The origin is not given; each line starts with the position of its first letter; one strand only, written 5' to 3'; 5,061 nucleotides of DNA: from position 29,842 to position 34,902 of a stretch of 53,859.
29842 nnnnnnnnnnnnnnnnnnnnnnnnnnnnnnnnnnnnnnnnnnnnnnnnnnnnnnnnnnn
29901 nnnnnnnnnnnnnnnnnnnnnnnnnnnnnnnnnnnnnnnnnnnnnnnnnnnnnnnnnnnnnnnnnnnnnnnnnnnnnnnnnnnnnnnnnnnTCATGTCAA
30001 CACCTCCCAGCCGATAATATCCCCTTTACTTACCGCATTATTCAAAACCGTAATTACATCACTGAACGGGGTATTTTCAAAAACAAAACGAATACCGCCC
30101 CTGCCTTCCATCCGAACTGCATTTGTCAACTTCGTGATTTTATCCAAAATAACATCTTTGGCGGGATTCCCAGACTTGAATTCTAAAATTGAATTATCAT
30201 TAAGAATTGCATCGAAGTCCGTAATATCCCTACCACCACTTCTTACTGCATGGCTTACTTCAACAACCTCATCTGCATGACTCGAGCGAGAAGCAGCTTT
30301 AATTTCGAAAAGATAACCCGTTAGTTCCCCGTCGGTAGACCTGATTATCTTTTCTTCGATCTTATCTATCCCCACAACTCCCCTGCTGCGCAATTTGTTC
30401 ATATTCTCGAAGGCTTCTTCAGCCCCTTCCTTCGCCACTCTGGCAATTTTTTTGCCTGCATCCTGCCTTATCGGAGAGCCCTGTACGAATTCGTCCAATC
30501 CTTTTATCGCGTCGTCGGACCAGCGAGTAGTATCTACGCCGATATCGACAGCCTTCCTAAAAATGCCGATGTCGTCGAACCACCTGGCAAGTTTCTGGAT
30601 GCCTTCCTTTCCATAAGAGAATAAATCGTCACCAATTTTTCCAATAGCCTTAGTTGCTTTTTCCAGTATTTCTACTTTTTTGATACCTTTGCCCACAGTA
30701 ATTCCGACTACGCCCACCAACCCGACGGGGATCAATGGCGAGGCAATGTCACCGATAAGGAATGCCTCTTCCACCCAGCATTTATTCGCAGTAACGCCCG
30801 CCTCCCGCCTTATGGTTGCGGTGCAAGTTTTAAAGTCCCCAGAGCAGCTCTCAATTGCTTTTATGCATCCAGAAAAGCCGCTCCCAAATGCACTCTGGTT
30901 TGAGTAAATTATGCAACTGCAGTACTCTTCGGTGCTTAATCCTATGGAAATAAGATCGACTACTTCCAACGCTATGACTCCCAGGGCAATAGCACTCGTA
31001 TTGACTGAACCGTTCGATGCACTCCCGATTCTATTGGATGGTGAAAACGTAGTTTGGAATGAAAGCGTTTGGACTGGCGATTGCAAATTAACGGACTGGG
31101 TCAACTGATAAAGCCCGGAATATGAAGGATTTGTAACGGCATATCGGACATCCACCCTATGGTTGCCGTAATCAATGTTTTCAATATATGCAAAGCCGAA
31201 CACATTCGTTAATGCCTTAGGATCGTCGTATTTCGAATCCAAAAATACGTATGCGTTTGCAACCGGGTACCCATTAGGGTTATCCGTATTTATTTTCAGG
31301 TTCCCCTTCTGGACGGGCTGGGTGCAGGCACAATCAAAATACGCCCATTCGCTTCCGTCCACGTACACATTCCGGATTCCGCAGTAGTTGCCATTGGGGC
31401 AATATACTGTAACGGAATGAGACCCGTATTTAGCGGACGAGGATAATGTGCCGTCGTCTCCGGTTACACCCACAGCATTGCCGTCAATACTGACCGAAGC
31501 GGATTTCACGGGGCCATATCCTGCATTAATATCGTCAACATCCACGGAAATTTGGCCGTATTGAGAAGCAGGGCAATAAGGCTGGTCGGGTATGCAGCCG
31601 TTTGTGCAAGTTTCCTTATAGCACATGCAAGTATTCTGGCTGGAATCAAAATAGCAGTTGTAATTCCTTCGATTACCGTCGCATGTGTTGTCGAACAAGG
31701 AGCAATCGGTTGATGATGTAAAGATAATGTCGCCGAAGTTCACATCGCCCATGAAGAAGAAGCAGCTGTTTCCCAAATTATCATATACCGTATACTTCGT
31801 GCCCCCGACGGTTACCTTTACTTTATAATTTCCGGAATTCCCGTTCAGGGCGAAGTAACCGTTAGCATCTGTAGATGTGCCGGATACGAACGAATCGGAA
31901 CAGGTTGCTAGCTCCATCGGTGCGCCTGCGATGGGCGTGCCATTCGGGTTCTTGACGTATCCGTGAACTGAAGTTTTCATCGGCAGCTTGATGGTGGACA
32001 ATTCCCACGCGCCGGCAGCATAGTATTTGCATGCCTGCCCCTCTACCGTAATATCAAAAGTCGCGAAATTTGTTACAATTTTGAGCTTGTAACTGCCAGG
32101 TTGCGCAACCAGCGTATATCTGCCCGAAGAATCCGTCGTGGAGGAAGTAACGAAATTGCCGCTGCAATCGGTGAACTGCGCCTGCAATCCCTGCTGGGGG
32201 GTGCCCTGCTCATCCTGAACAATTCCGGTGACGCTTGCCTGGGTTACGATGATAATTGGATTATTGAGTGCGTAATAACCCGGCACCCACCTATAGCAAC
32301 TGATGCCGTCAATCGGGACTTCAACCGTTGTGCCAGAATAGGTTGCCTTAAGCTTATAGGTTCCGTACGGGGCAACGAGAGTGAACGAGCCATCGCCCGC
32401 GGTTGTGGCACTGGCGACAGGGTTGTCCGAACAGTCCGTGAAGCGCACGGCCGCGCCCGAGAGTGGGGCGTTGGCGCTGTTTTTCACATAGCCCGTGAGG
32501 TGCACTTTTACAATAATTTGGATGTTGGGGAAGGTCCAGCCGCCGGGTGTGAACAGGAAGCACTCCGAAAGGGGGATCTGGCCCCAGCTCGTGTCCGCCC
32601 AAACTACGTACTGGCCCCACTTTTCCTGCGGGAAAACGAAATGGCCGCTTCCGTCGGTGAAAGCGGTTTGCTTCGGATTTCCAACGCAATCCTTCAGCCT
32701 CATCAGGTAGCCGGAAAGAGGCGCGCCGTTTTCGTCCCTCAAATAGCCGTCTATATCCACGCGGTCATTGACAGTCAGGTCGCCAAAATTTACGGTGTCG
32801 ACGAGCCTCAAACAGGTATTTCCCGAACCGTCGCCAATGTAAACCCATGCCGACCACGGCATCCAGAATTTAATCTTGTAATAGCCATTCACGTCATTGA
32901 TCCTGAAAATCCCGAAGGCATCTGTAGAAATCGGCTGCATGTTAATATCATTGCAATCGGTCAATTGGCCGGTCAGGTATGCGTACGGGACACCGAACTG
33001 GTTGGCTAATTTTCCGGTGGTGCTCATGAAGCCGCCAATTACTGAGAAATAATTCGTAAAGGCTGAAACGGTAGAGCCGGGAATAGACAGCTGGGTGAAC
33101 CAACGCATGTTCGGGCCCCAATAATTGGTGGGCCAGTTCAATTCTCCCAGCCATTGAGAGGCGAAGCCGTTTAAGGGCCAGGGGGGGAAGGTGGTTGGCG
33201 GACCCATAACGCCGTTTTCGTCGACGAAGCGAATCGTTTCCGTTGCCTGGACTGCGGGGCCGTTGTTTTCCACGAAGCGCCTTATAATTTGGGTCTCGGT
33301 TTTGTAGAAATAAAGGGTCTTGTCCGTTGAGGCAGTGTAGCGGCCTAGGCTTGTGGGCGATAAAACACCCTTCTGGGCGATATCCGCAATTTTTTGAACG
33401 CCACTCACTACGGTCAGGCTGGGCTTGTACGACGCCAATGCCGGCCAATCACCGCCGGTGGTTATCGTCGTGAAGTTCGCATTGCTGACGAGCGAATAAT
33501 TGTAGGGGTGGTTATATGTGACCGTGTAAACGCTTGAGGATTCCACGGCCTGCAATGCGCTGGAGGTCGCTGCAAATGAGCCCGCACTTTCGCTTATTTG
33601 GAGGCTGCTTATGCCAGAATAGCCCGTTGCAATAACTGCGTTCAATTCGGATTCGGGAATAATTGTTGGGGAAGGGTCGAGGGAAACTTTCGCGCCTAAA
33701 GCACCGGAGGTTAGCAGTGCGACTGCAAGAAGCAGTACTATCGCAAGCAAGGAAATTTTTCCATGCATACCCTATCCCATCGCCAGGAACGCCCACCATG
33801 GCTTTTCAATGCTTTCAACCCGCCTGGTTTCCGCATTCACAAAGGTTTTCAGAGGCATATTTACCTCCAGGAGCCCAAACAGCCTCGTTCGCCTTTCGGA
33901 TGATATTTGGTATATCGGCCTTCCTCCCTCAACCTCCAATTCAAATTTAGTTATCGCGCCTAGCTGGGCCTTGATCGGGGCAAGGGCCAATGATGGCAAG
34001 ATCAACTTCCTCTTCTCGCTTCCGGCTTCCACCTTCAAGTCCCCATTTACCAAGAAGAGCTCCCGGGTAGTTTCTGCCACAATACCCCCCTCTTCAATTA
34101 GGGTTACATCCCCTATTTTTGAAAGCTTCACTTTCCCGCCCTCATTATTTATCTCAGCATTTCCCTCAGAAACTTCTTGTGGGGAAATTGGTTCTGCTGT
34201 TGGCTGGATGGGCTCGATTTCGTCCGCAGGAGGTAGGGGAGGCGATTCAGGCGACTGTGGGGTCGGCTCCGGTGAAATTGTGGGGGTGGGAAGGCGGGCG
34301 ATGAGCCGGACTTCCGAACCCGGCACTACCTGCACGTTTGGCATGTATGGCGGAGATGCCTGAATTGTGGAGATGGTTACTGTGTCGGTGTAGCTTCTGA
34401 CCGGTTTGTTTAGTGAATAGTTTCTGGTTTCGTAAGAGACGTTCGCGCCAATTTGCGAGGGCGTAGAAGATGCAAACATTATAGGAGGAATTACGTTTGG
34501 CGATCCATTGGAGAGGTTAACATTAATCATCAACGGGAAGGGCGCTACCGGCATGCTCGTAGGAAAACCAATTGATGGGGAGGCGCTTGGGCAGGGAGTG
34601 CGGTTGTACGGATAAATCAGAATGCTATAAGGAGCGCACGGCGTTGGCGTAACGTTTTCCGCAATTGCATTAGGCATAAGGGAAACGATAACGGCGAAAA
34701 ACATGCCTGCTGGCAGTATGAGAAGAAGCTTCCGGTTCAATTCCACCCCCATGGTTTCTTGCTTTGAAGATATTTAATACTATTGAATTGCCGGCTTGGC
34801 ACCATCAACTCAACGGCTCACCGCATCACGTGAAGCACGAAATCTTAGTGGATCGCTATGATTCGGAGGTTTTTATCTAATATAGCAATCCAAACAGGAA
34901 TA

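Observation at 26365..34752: Translationally coupled five-gene operon with shuffled secreted modules and a repeated cytoplasmic partner family: candidate archaeal polymorphic toxin/immunity-like system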

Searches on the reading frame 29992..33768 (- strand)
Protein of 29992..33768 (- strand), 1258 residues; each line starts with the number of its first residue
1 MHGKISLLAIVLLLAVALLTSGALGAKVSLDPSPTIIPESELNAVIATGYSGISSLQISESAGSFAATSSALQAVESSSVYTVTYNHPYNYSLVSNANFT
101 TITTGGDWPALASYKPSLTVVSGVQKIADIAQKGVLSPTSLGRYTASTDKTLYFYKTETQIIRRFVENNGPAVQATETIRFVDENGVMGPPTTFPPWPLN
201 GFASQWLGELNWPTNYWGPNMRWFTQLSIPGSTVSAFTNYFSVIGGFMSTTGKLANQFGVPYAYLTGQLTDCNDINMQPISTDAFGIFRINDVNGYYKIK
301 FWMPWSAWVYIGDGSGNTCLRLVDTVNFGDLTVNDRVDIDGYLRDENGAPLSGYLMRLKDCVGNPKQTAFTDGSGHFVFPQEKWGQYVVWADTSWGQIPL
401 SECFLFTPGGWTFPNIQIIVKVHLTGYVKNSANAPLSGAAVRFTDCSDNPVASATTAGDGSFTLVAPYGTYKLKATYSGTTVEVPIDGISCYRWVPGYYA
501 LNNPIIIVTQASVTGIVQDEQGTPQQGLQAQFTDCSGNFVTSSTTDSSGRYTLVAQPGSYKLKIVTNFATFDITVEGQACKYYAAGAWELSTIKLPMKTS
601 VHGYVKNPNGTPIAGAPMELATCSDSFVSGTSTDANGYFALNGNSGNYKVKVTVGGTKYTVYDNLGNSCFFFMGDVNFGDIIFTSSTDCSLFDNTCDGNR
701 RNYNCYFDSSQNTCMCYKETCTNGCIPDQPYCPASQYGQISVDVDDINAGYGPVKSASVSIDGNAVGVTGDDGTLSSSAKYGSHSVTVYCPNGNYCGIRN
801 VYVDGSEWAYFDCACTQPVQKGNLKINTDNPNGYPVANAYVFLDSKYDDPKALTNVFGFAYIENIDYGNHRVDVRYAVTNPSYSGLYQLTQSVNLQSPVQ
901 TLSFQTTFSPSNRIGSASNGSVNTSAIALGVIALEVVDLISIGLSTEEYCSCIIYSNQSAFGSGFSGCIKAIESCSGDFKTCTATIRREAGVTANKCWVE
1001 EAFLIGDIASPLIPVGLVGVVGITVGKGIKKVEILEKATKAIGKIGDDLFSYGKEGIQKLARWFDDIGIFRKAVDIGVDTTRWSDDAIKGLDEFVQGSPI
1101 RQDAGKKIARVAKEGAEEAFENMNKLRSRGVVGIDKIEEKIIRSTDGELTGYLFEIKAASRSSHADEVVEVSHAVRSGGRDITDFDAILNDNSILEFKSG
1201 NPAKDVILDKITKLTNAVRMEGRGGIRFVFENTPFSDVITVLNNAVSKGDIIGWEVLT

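Call 3: search_protein_families(library=pfam, proteins=[window:29992-33768:-], max_evalue=0.1)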
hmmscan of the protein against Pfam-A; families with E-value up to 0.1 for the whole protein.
window:29992-33768:- (1258 aa): 16 families
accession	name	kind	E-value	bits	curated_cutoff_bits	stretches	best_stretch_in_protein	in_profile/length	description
PF13620.12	CarboxypepD_reg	-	1.5e-37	128.2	32.3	4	424-480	2-59/82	Carboxypeptidase regulatory-like domain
PF07210.18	DUF1416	-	4.8e-19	68.5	23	3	505-579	14-87/97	Protein of unknown function (DUF1416)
PF17210.9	SdrD_B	-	5.4e-14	52.8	29.7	3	607-660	18-71/112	SdrD B-like domain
PF11974.14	bMG3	-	1.8e-11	44.4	34.9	0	521-556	24-59/103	Bacterial alpha-2-macroglobulin MG3 domain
PF13715.12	CarbopepD_reg_2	-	1.1e-10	41.8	32.2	2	602-658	2-56/88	CarboxypepD_reg-like domain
PF02369.22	Big_1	-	1.7e-09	38.1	34.9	2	600-658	20-85/93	Bacterial Ig-like domain (group 1)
PF20598.4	DUF6795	-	6.6e-07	30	27.4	0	602-649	2-51/103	Domain of unknown function (DUF6795)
PF08400.16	phage_tail_N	-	9.5e-07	29.3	26.6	0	337-389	3-60/134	Prophage tail fibre N-terminal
PF23374.1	Fn3_arc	-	2.9e-06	27.7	28.9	1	752-789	33-70/78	Archaeal fibronectin-III type-like domain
PF23194.1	NOMO_5th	-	4e-05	24.4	27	0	520-566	11-58/89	NOMO fifth transthyretin-like domain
PF06427.17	UDP-g_GGTase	-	0.00045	20.7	26.2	0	609-656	9-57/108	UDP-glucose:Glycoprotein Glucosyltransferase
PF17789.7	MG4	-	0.00047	20.8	24.7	0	604-647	21-66/95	Macroglobulin domain MG4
PF01060.29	TTR-52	-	0.014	16.4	24.9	0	618-648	16-50/79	Transthyretin-like family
PF09430.16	EMC7_beta-sandw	-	0.039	14.6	26.6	0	452-479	21-49/122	ER membrane protein complex subunit 7, beta-sandwich domain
PF10528.15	GLEYA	-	0.046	14.5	26.2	0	774-816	46-90/91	GLEYA domain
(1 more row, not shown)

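Call 4: search_protein_families(library=ncbifam, proteins=[window:29992-33768:-], max_evalue=0.1)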
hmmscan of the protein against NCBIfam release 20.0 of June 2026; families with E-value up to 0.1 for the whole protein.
window:29992-33768:- (1258 aa): 1 family
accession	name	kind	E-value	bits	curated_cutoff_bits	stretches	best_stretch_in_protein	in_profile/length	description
NF058648.1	ECF_sub_HI1622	equivalog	6.6e-10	39.3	100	1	587-654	13-82/180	NikL family nickel/cobalt ECF transporter subunit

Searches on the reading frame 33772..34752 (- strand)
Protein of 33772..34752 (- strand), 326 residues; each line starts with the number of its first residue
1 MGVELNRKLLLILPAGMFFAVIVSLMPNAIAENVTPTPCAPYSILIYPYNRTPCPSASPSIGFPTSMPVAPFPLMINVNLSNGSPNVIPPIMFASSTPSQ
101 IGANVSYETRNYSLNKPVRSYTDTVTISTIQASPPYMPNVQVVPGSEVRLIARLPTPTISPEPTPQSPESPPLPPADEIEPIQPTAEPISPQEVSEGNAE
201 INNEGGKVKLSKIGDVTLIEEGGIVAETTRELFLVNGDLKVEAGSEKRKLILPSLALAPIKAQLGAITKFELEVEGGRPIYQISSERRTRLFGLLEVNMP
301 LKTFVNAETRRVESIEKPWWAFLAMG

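Call 3: search_protein_families(library=pfam, proteins=[window:33772-34752:-], max_evalue=0.1)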
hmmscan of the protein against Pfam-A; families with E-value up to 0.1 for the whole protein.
window:33772-34752:- (326 aa): 0 families

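Call 4: search_protein_families(library=ncbifam, proteins=[window:33772-34752:-], max_evalue=0.1)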
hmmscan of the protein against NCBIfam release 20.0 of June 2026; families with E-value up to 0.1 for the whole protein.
window:33772-34752:- (326 aa): 0 families

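Call 82: search_protein_families(library=pfam, proteins=[window:33772-34752:-], max_evalue=1)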
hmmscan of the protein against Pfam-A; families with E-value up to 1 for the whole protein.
window:33772-34752:- (326 aa): 1 family
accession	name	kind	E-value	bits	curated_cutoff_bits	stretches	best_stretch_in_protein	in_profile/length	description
PF17886.7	ArsA_HSP20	-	0.16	12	22.5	1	231-254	19-42/63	HSP20-like domain found in ArsA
